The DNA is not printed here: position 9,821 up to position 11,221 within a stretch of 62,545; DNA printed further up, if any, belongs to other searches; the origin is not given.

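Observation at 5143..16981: Bacterial-style coproporphyrin-dependent haem gene set clustered in an archaeal genome, together with an AhbD-like radical SAM enzyme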

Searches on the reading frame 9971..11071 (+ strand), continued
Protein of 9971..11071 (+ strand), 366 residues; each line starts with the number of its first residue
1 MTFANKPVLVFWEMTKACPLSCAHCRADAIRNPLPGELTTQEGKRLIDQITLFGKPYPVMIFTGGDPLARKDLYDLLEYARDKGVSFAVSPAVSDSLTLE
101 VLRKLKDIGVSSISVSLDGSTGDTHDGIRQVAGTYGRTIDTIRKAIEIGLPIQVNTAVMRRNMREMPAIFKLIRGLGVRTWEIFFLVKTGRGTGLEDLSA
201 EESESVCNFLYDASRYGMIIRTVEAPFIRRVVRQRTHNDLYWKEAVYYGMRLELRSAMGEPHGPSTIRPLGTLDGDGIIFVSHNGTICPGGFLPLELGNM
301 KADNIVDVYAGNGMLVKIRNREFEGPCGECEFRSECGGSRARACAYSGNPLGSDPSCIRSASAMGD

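Call 87: search_dna_similar(query=window:9971-11071:+, collection=plasmids, mode=protein, max_evalue=1e-20, max_rows=25)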
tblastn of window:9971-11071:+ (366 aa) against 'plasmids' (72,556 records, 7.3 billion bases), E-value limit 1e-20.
Records with a match: 81; places in all: 97; records where one place covers at least 80% of the query: 76.
Best place of each record, by identity: <60% 81.
By first word of the organism name: Bacillus 34; Thermus 20; Halobaculum 6; Halomarina 2; Haloferax 2; Azospirillum 2; Halomontanus 1; Halorussus 1; Deinococcus 1; Halarchaeum 1; and 11 more.
By predicted mobility (MOB-suite, as given by PLSDB): non-mobilizable 65; conjugative 15; mobilizable 1.
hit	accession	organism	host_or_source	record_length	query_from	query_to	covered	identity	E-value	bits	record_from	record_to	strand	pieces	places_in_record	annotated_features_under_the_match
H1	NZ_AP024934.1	Thermus thermophilus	-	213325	3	357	97%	43.0%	8e-86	290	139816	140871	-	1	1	TIGR04053 family radical SAM/SPASM domain-containing protein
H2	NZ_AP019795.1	Thermus thermophilus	-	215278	3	357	97%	43.0%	8e-86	290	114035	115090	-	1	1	TIGR04053 family radical SAM/SPASM domain-containing protein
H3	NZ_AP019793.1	Thermus thermophilus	-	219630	3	357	97%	43.0%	8e-86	290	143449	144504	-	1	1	TIGR04053 family radical SAM/SPASM domain-containing protein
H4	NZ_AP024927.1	Thermus thermophilus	-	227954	3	357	97%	43.0%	1e-85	290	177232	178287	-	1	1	TIGR04053 family radical SAM/SPASM domain-containing protein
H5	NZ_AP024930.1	Thermus thermophilus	-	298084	3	357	97%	43.0%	1e-85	290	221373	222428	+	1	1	TIGR04053 family radical SAM/SPASM domain-containing protein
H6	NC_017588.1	Thermus thermophilus JL-18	-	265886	3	357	97%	42.9%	4e-85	288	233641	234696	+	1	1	TIGR04053 family radical SAM/SPASM domain-containing protein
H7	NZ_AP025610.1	Thermus thermophilus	-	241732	3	357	97%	42.7%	2e-85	289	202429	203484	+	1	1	TIGR04053 family radical SAM/SPASM domain-containing protein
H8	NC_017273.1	Thermus thermophilus SG0.5JP17-16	-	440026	3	357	97%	42.7%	2e-85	289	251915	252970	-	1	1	TIGR04053 family radical SAM/SPASM domain-containing protein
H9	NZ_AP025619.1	Thermus thermophilus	-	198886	3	357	97%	42.7%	2e-85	289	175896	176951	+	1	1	TIGR04053 family radical SAM/SPASM domain-containing protein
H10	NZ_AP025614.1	Thermus thermophilus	-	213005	3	357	97%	42.7%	2e-85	289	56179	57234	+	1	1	TIGR04053 family radical SAM/SPASM domain-containing protein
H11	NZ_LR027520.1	Thermus thermophilus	-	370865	3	357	97%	42.7%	4e-85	288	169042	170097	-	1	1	TIGR04053 family radical SAM/SPASM domain-containing protein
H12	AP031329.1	Thermus thermophilus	-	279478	3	357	97%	42.7%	1e-84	287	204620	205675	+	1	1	TIGR04053 family radical SAM/SPASM domain-containing protein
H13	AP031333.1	Thermus thermophilus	-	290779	3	357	97%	42.7%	1e-84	287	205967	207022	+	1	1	TIGR04053 family radical SAM/SPASM domain-containing protein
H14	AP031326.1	Thermus thermophilus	-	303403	3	357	97%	42.7%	1e-84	287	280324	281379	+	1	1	TIGR04053 family radical SAM/SPASM domain-containing protein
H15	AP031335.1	Thermus thermophilus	-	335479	3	357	97%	42.7%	1e-84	287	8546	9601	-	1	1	TIGR04053 family radical SAM/SPASM domain-containing protein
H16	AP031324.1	Thermus thermophilus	-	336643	3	357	97%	42.7%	1e-84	287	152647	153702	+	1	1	TIGR04053 family radical SAM/SPASM domain-containing protein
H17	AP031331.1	Thermus thermophilus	-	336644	3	357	97%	42.7%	1e-84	287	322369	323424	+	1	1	TIGR04053 family radical SAM/SPASM domain-containing protein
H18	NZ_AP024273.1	Thermus thermophilus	-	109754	3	357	97%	42.2%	5e-78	268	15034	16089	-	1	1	TIGR04053 family radical SAM/SPASM domain-containing protein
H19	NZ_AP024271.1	Thermus thermophilus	-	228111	3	357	97%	42.2%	5e-78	268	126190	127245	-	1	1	TIGR04053 family radical SAM/SPASM domain-containing protein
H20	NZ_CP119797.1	Halomontanus rarus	cell culture,sediment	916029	1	357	98%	40.1%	6e-75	259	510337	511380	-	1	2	TIGR04053 family radical SAM/SPASM domain-containing protein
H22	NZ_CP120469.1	Halobaculum limi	cell culture,sediment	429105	4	357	97%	39.6%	1e-76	264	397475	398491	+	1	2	TIGR04053 family radical SAM/SPASM domain-containing protein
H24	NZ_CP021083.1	Deinococcus ficus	Ficus religiosa L.,cell ...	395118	3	357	97%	39.3%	9e-74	255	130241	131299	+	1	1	TIGR04053 family radical SAM/SPASM domain-containing protein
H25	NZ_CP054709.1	Halarchaeum sp. CBA1220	solar salt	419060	4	357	97%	39.4%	3e-74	257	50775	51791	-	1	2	TIGR04053 family radical SAM/SPASM domain-containing protein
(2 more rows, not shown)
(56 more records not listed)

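Call 88: get_annotated_region(hit=H1, flank=8000)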
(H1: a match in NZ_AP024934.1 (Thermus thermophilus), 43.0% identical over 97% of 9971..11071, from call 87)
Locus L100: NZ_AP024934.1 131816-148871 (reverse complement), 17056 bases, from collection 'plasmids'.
description: Thermus thermophilus strain AA3-7 plasmid pAA3-7b, complete sequence
organism: Thermus thermophilus (NCBI taxid 274)
taxonomy: Bacteria; Deinococcota; Deinococci; Thermales; Thermaceae; Thermus; Thermus thermophilus
host: -; source: -; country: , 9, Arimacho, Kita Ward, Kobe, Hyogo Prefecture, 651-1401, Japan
typing (MOB-suite, as given by PLSDB): non-mobilizable; replicon rep_cluster_1121
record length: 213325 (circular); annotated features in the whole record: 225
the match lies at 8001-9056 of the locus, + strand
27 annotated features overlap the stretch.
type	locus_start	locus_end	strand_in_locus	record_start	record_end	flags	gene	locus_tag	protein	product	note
CDS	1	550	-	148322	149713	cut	-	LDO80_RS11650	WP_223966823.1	replication initiator protein A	-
CDS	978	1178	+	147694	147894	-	-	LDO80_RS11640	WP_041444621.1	hypothetical protein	-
CDS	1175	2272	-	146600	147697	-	-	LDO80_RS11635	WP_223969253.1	YwiC-like family protein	-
CDS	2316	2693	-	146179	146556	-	-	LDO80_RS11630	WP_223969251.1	hypothetical protein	-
CDS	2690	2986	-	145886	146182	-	-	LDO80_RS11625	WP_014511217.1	AraC family ligand binding domain-containing protein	GO:0006355 - regulation of DNA-templated transcription [Evidence IEA]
CDS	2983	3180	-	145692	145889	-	-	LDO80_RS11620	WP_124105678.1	DUF542 domain-containing protein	-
CDS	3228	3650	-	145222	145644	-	-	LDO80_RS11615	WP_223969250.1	Rrf2 family transcriptional regulator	-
CDS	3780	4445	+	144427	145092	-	-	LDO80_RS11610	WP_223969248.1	cytochrome c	-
CDS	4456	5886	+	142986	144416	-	-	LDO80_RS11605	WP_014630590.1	cbb3-type cytochrome c oxidase subunit I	GO:0009060 - aerobic respiration [Evidence IEA]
CDS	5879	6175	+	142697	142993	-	-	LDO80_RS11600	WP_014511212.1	hypothetical protein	-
CDS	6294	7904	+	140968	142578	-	-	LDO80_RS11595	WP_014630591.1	nitrite reductase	-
CDS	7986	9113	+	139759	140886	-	-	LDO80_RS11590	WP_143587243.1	TIGR04053 family radical SAM/SPASM domain-containing protein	-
CDS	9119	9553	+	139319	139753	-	-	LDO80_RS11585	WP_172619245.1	cytochrome c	-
CDS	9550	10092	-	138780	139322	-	-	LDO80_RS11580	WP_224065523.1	MarR family transcriptional regulator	GO:0006355 - regulation of DNA-templated transcription [Evidence IEA]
CDS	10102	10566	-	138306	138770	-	-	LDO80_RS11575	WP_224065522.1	cytochrome P460 family protein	-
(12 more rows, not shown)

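Call 89: search_dna_similar(query=window:9971-11071:+, collection=plasmids, mode=protein, max_evalue=1e-20, max_rows=30, rows=spread)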
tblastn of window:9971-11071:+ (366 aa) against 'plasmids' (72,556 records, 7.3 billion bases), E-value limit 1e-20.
Records with a match: 81; places in all: 97; records where one place covers at least 80% of the query: 76.
Best place of each record, by identity: <60% 81.
By first word of the organism name: Bacillus 34; Thermus 20; Halobaculum 6; Halomarina 2; Haloferax 2; Azospirillum 2; Halomontanus 1; Halorussus 1; Deinococcus 1; Halarchaeum 1; and 11 more.
By predicted mobility (MOB-suite, as given by PLSDB): non-mobilizable 65; conjugative 15; mobilizable 1.
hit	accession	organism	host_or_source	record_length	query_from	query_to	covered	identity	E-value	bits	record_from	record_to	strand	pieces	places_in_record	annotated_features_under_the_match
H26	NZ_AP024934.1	Thermus thermophilus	-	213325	3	357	97%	43.0%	8e-86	290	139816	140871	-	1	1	TIGR04053 family radical SAM/SPASM domain-containing protein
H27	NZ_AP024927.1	Thermus thermophilus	-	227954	3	357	97%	43.0%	1e-85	290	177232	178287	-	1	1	TIGR04053 family radical SAM/SPASM domain-containing protein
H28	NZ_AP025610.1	Thermus thermophilus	-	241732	3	357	97%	42.7%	2e-85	289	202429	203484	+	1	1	TIGR04053 family radical SAM/SPASM domain-containing protein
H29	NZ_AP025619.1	Thermus thermophilus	-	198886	3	357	97%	42.7%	2e-85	289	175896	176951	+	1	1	TIGR04053 family radical SAM/SPASM domain-containing protein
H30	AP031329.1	Thermus thermophilus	-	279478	3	357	97%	42.7%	1e-84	287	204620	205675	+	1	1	TIGR04053 family radical SAM/SPASM domain-containing protein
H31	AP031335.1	Thermus thermophilus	-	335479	3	357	97%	42.7%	1e-84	287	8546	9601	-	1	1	TIGR04053 family radical SAM/SPASM domain-containing protein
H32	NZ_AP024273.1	Thermus thermophilus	-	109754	3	357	97%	42.2%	5e-78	268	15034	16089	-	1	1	TIGR04053 family radical SAM/SPASM domain-containing protein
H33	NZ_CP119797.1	Halomontanus rarus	cell culture,sediment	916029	1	357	98%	40.1%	6e-75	259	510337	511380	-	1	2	TIGR04053 family radical SAM/SPASM domain-containing protein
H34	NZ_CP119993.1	Halomarina sp. PSR21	cell culture,saline soil from Tarim ...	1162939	1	357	98%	39.2%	2e-73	254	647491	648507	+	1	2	record has no annotation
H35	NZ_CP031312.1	Halobellus limi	Cell culture,Taibei marine solar ...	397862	5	357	96%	39.4%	1e-73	255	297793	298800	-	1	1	TIGR04053 family radical SAM/SPASM domain-containing protein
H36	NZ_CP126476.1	Bacillus thuringiensis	mixed culture,termite gut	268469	3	364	99%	37.9%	1e-77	267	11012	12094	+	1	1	TIGR04053 family radical SAM/SPASM domain-containing protein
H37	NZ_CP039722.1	Bacillus thuringiensis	whole organism,soil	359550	3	364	99%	37.9%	1e-77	266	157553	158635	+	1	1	TIGR04053 family radical SAM/SPASM domain-containing protein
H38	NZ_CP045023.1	Bacillus thuringiensis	whole organism,soil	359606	3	364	99%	37.9%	1e-77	266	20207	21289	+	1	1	TIGR04053 family radical SAM/SPASM domain-containing protein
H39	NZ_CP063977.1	Bacillus cereus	Soil in tiger area of zoo,cell culture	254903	3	364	99%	37.9%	2e-77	266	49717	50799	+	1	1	TIGR04053 family radical SAM/SPASM domain-containing protein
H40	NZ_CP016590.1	Bacillus thuringiensis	Mono isolate,Ginseng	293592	3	364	99%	37.9%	8e-77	264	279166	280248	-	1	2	TIGR04053 family radical SAM/SPASM domain-containing protein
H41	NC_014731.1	Halogeometricum borinquense DSM 11551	-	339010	4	357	97%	38.5%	3e-77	266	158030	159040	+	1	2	TIGR04053 family radical SAM/SPASM domain-containing protein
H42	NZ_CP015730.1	Bacillus cereus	sludge of an anaerobic digestion reactor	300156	3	364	99%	37.6%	8e-77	264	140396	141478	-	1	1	TIGR04053 family radical SAM/SPASM domain-containing protein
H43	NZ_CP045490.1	Natronorubrum aibiense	single cell,Xinjiang Aibi Salt Lake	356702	4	357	97%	38.4%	2e-74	257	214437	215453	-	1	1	TIGR04053 family radical SAM/SPASM domain-containing protein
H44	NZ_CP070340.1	Bacillus cereus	Bombyx mori,whole organism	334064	3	364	99%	37.4%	1e-76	264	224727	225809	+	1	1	TIGR04053 family radical SAM/SPASM domain-containing protein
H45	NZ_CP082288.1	Halobaculum roseum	cell culture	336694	4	357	97%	38.2%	2e-71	249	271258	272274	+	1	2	TIGR04053 family radical SAM/SPASM domain-containing protein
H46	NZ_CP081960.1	Halobaculum magnesiiphilum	cell culture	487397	4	357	97%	38.0%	7e-70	244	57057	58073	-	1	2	TIGR04053 family radical SAM/SPASM domain-containing protein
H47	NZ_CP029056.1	Campylobacter jejuni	chicken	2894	3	364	99%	36.8%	6e-76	258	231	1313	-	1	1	TIGR04053 family radical SAM/SPASM domain-containing protein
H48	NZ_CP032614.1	Bacillus thuringiensis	single cell,soil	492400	3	364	99%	36.5%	1e-71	249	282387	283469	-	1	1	TIGR04053 family radical SAM/SPASM domain-containing protein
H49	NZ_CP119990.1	Halobaculum marinum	cell culture,sediment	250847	4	357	97%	37.3%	2e-71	249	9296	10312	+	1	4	TIGR04053 family radical SAM/SPASM domain-containing protein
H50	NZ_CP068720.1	Bacillus cereus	Angelica sinensis Dlies,single cell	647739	3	358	97%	36.6%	2e-70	246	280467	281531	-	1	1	TIGR04053 family radical SAM/SPASM domain-containing protein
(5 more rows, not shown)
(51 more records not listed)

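Call 90: get_annotated_region(hit=H36, flank=7000)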
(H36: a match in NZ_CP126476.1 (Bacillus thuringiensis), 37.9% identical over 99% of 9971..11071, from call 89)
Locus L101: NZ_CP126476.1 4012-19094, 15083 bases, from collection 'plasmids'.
description: Bacillus thuringiensis strain DHC4 plasmid unnamed2, complete sequence
organism: Bacillus thuringiensis (NCBI taxid 1428)
taxonomy: Bacteria; Bacillota; Bacilli; Bacillales; Bacillaceae; Bacillus; Bacillus thuringiensis
host: -; source: mixed culture,termite gut; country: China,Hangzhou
typing (MOB-suite, as given by PLSDB): non-mobilizable; replicon rep_cluster_1912
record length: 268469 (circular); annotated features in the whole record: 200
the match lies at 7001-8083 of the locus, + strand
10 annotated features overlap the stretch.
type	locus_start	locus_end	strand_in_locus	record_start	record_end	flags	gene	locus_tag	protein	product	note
CDS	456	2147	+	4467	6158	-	-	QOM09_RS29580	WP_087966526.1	hypothetical protein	-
CDS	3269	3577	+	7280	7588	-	-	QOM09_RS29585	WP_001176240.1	hypothetical protein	-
CDS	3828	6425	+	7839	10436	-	adhE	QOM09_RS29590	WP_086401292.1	bifunctional acetaldehyde-CoA/alcohol dehydrogenase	GO:0006066 - alcohol metabolic process [Evidence IEA]; GO:0015976 - carbon utilization [Evidence IEA]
CDS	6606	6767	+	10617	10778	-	-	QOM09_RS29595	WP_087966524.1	aspartyl-phosphate phosphatase Spo0E family protein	-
CDS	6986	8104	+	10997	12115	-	-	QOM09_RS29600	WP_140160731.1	TIGR04053 family radical SAM/SPASM domain-containing protein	-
CDS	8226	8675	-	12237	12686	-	nrdG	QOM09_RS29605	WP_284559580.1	anaerobic ribonucleoside-triphosphate reductase activating protein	GO:0009265 - 2'-deoxyribonucleotide biosynthetic process [Evidence IEA]; GO:0051353 - positive regulation of ...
CDS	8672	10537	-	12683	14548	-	-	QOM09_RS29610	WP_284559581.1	anaerobic ribonucleoside triphosphate reductase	-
CDS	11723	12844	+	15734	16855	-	tnpB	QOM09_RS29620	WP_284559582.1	IS200/IS605 family element RNA-guided endonuclease TnpB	-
CDS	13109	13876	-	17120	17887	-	-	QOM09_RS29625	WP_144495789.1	C39 family peptidase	-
CDS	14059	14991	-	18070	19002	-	-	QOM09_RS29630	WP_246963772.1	FAD-dependent oxidoreductase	-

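Call 91: get_annotated_region(hit=H41, flank=7000)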
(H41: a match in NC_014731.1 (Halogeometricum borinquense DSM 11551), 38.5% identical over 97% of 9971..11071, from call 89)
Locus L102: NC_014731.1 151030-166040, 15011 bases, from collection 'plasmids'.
description: Halogeometricum borinquense DSM 11551 plasmid pHBOR02, complete sequence
organism: Halogeometricum borinquense DSM 11551 (NCBI taxid 469382)
taxonomy: Archaea; Euryarchaeota; Halobacteria; Halobacteriales; Haloferacaceae; Halogeometricum; Halogeometricum borinquense; Halogeometricum borinquense DSM 11551
host: -; source: -; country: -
typing (MOB-suite, as given by PLSDB): non-mobilizable
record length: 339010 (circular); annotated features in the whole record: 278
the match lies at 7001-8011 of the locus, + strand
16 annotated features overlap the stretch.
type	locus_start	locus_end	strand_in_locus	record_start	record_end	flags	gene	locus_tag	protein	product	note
CDS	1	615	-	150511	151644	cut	-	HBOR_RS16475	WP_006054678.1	citrate synthase/methylcitrate synthase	-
CDS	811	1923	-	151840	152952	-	nirK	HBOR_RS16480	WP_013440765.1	copper-containing nitrite reductase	GO:0006807 - nitrogen compound metabolic process [Evidence IEA]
CDS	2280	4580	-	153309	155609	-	-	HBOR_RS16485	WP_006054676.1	cbb3-type cytochrome c oxidase subunit I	GO:0009060 - aerobic respiration [Evidence IEA]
CDS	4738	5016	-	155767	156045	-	-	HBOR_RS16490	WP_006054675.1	hypothetical protein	-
CDS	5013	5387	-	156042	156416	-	-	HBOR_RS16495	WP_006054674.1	helix-turn-helix domain-containing protein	-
CDS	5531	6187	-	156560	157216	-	-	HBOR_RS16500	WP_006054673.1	helix-turn-helix domain-containing protein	-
CDS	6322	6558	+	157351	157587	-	-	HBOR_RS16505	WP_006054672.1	DUF2249 domain-containing protein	-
CDS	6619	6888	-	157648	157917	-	-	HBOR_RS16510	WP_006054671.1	DUF2249 domain-containing protein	-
CDS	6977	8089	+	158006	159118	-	-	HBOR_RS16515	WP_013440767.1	TIGR04053 family radical SAM/SPASM domain-containing protein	-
CDS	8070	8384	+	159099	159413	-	-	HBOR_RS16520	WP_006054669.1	glutamyl-tRNAGlu reductase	-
CDS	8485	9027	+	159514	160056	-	-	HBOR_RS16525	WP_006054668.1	halocyanin domain-containing protein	-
CDS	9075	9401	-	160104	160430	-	-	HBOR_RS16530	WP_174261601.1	CGCGG family rSAM-modified RiPP protein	-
CDS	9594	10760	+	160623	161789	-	-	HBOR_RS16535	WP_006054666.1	hypothetical protein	-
CDS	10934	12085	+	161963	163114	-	-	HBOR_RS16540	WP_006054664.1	multicopper oxidase domain-containing protein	-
CDS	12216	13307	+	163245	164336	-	-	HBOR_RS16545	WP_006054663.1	halocyanin domain-containing protein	-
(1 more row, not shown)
